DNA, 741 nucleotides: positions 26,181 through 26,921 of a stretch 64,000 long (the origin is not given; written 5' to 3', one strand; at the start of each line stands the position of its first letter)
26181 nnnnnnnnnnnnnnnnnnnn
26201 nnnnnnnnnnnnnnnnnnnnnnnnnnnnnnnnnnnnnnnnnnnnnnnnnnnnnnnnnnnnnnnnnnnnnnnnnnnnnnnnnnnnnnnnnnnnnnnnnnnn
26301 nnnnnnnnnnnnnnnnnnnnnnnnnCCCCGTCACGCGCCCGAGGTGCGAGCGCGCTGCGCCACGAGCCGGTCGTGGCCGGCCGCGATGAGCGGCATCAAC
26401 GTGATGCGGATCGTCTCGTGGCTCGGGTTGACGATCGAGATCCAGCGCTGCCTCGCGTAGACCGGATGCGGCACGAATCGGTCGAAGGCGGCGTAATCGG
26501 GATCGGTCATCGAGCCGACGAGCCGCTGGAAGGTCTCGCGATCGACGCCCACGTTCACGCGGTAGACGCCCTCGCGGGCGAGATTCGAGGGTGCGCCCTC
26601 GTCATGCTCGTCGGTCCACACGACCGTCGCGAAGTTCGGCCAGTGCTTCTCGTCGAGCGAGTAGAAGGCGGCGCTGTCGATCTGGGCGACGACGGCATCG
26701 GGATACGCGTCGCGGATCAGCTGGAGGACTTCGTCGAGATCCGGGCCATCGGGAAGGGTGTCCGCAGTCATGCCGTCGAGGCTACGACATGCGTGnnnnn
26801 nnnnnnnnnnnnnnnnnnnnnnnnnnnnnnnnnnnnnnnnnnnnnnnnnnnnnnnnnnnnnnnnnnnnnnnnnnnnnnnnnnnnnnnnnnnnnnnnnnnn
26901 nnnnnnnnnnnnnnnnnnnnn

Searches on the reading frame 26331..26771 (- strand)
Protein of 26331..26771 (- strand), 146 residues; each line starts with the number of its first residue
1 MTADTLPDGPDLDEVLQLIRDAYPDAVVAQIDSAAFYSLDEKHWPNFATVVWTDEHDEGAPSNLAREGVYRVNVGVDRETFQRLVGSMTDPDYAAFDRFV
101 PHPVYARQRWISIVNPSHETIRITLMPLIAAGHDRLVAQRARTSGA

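Call 3: search_protein_families(library=pfam, proteins=[window:26331-26771:-], max_evalue=0.01)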
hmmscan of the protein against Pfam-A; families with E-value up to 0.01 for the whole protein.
window:26331-26771:- (146 aa): 1 family
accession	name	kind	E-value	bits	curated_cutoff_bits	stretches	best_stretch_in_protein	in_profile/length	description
PF19694.4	DUF6194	-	5.1e-28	98.1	27.1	1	12-142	3-143/146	Family of unknown function (DUF6194)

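Call 4: search_protein_families(library=ncbifam, proteins=[window:26331-26771:-], max_evalue=0.01)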
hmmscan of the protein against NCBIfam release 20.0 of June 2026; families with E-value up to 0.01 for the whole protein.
window:26331-26771:- (146 aa): 0 families
